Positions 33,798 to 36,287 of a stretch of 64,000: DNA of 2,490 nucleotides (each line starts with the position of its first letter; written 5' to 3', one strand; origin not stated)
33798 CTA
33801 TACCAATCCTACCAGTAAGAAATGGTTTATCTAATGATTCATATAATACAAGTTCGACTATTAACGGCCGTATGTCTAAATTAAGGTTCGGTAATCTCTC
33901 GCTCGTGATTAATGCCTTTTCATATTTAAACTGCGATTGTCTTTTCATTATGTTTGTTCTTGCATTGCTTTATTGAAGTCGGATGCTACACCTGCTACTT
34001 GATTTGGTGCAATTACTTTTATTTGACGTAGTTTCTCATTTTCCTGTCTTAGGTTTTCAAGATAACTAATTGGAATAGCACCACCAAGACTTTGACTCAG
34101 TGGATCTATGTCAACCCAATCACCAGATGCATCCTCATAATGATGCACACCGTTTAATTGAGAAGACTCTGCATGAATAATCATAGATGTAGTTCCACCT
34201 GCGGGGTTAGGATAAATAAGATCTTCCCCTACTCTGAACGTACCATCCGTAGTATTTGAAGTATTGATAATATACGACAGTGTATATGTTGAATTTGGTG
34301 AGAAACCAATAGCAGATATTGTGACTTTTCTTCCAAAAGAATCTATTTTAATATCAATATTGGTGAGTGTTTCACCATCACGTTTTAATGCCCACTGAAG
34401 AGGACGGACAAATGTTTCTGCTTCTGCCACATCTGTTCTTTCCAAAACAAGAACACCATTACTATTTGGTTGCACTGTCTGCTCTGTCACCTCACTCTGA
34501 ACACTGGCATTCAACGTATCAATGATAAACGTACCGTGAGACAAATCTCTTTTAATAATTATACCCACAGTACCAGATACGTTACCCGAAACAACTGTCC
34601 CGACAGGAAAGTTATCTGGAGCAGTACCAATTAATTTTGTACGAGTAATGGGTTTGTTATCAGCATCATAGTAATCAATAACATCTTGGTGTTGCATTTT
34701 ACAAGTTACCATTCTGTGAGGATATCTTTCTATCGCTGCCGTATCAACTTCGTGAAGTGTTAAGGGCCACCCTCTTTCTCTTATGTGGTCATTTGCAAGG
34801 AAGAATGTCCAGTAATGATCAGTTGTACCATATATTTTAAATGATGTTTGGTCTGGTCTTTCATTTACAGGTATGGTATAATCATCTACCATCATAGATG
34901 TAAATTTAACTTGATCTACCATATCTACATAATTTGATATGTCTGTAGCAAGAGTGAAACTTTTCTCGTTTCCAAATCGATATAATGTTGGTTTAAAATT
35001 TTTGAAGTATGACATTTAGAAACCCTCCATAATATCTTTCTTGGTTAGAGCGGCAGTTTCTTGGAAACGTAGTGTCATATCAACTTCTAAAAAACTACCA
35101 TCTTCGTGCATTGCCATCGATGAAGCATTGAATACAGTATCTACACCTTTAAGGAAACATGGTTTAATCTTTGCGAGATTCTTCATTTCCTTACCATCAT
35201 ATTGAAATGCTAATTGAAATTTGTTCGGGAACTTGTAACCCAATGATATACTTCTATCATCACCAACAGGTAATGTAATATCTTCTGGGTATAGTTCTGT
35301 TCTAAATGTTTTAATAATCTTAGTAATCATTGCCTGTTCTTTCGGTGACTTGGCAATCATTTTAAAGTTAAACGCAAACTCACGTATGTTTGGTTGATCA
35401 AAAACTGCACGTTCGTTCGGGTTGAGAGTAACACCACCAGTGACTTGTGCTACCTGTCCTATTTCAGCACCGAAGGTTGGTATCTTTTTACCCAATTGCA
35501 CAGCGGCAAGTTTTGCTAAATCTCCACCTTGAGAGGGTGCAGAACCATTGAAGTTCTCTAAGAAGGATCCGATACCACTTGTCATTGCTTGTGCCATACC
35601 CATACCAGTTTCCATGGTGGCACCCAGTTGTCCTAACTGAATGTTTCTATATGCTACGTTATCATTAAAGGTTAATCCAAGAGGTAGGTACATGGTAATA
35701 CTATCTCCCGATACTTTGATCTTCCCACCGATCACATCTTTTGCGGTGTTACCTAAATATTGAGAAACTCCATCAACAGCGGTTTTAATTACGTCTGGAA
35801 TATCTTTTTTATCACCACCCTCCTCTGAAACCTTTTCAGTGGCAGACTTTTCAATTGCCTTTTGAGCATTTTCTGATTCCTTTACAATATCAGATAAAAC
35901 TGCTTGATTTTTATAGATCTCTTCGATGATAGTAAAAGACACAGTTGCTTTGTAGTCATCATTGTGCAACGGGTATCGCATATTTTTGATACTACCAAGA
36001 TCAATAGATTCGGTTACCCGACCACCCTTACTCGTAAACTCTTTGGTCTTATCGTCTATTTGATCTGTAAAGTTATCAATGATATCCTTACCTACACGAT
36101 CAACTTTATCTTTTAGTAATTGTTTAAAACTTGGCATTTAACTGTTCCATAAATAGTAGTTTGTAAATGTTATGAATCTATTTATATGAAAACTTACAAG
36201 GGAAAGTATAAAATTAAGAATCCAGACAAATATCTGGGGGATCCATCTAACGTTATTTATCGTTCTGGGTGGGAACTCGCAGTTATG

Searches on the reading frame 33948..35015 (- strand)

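Call 38: search_protein_families(library=phrogs, proteins=[window:33948-35015:-], max_evalue=0.00001)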
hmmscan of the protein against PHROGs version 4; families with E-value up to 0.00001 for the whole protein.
window:33948-35015:- (355 aa): 1 family
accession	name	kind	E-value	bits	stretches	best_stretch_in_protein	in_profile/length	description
phrog_232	-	tail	7.4e-23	82.7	2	1-102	2-106/296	baseplate wedge subunit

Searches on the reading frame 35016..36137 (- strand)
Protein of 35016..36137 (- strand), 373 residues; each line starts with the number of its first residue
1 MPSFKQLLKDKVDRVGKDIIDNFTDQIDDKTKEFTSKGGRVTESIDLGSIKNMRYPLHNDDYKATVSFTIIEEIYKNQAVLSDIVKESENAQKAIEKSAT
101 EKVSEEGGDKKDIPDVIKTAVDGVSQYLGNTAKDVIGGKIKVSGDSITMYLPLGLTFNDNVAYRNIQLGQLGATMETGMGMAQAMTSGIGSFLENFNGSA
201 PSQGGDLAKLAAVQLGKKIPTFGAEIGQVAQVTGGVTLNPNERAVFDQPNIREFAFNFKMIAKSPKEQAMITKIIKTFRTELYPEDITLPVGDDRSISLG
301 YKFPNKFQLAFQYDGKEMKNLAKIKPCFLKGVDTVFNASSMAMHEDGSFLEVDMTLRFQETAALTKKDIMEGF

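Call 38: search_protein_families(library=phrogs, proteins=[window:35016-36137:-], max_evalue=0.00001)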
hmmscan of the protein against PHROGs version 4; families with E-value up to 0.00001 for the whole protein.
window:35016-36137:- (373 aa): 1 family
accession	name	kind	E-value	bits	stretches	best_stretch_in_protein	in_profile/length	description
phrog_230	-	tail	4.8e-37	129.3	1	27-372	259-585/628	baseplate tail tube cap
